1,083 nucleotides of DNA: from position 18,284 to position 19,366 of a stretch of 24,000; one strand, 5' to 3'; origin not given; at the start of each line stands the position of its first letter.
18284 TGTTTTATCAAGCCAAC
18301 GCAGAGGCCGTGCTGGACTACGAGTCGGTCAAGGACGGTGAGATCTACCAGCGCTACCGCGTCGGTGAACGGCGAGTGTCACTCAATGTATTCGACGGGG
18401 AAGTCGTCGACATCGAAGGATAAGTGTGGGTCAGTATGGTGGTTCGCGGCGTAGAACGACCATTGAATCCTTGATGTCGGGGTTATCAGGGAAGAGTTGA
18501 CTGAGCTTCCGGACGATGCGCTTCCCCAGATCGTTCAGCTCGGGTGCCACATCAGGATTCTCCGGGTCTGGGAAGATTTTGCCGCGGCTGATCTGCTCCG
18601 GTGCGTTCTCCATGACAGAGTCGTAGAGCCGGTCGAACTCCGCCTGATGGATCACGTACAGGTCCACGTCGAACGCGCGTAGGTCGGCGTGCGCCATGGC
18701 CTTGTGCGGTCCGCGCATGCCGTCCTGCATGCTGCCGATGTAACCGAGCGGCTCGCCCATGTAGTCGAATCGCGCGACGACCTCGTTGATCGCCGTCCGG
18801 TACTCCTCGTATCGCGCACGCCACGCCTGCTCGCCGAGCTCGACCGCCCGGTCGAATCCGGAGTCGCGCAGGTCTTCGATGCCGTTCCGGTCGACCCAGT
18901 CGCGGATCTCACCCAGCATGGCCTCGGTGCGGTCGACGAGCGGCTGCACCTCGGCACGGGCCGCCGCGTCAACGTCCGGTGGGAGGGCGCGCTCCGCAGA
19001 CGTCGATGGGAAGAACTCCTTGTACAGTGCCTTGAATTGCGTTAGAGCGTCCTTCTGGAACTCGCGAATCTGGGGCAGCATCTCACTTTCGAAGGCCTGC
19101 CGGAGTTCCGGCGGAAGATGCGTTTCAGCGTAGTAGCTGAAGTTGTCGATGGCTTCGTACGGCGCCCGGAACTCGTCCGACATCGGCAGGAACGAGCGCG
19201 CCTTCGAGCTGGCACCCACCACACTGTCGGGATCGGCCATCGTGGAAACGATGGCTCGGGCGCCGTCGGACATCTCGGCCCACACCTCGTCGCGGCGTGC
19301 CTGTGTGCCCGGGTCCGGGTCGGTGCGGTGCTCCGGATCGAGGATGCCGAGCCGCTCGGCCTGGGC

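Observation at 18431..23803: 1790-aa protein concatenating three different predicted effector enzymes with no recognisable export signal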

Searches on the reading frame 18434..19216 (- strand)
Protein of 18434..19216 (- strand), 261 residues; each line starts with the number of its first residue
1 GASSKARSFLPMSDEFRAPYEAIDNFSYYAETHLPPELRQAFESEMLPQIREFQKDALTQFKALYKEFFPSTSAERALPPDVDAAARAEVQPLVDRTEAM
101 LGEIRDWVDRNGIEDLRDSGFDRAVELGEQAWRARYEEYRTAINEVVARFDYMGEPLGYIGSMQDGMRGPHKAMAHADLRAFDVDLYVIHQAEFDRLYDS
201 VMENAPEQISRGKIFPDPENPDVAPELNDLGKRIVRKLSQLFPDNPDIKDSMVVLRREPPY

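Call 21: search_protein_families(library=pfam, proteins=[window:18434-19216:-], max_evalue=10)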
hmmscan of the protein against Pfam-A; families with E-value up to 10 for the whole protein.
seq(261 aa): 1 family
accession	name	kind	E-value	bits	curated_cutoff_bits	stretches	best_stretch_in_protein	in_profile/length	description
PF19458.4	DUF5995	-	0.0071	16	27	1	84-149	153-217/225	Family of unknown function (DUF5995)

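Call 69: search_solved_structures(query=A4, max_evalue=10, show_alignments=4)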
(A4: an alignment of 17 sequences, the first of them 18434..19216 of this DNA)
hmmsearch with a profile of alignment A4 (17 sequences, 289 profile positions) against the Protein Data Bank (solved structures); distinct sequences matched with E-value up to 10: 2.
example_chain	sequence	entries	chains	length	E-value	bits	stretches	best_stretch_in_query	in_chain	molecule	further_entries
8f70_A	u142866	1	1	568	0.22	13.9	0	206-228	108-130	T18.1 Major pilin backbone protein T-antigen,Major pilin backbone protein T-antigen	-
9u78_A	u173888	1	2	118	0.63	12.4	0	134-160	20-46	Single Chain Protein of De Novo Designed Helix Bundles-4EH2 with KDPV Loop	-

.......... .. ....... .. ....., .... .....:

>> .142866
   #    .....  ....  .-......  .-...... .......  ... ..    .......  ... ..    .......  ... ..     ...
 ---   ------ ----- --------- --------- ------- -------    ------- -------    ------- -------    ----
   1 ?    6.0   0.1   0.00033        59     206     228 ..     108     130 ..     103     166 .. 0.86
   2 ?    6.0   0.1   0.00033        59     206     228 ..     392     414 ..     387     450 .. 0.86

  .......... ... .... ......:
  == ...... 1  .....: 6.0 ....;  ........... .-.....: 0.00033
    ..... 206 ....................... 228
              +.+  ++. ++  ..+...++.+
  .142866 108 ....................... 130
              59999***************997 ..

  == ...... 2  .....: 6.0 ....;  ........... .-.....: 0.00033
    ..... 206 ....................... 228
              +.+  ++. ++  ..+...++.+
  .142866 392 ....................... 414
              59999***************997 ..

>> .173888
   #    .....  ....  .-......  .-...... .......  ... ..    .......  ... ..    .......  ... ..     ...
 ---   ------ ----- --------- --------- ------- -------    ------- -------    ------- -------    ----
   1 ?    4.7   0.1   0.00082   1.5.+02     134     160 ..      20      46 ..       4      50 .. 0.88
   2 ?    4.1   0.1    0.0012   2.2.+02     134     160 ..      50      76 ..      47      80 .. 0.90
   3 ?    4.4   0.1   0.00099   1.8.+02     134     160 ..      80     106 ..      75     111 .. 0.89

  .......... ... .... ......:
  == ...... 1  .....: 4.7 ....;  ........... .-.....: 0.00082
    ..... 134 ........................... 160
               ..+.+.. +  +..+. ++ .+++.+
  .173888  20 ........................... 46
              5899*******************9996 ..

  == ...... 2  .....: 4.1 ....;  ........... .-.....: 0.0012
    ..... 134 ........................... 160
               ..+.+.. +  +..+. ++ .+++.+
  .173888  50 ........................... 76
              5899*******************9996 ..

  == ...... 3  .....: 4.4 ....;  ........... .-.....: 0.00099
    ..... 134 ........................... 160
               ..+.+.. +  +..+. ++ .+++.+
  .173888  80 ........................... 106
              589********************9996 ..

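Call 70: search_protein_families(library=pfam, alignment_id=A4, max_evalue=5)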
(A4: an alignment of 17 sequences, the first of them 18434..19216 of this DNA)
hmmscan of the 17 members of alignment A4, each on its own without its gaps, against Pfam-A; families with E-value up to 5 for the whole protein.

A. member 1, window:18434-19216:- (261 aa): 1 family
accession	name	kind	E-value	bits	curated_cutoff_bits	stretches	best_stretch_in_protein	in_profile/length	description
PF19458.4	DUF5995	-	0.0071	16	27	1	84-149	153-217/225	Family of unknown function (DUF5995)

B. families by the number of members that match (of 17 scanned): 15 families
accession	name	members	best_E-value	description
PF19458.4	DUF5995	1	0.0071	Family of unknown function (DUF5995)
PF21813.2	DUF6882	1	0.035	Family of unknown function (DUF6882)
PF03993.17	DUF349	1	0.056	Domain of Unknown Function (DUF349)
PF04253.20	TFR_dimer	1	0.1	Transferrin receptor-like dimerisation domain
PF22206.1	Cas_Csm6_6H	1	0.11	CRISPR-associated protein Csm6 6H domain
PF23067.1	MG280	1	0.13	Uncharacterised protein MG280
PF24989.1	DUF7776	1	0.13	Domain of unknown function (DUF7776)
PF15741.10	LRIF1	1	0.17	Ligand-dependent nuclear receptor-interacting factor 1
PF09939.14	DUF2171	1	0.18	Uncharacterized protein conserved in bacteria (DUF2171)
PF03168.19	LEA_2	1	0.19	Late embryogenesis abundant protein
PF17864.7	AAA_lid_4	1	0.21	RuvB AAA lid domain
PF24875.1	DUF7736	1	0.21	Domain of unknown function (DUF7736)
PF15105.11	TMEM61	1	0.23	TMEM61 protein family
PF12244.13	DUF3606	1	0.27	Protein of unknown function (DUF3606)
PF04632.18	FUSC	1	1.2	Fusaric acid resistance protein family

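Call 77: search_protein_families(library=ncbifam, alignment_id=A4, max_evalue=5)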
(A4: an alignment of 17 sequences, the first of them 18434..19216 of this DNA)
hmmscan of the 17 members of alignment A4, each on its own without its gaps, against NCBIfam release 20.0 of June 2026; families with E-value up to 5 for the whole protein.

A. member 1, window:18434-19216:- (261 aa): 0 families

B. families by the number of members that match (of 17 scanned): 4 families
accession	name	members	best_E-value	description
NF006200.0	PRK08326.1-3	1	0.04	R2-like ligand-binding oxidase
NF010736.0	PRK14138.1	1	0.082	NAD-dependent deacetylase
NF010004.0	PRK13477.1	1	0.21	bifunctional pantoate--beta-alanine ligase/(d)CMP kinase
NF049907.1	IncMemIncM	1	1.1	inclusion membrane protein IncM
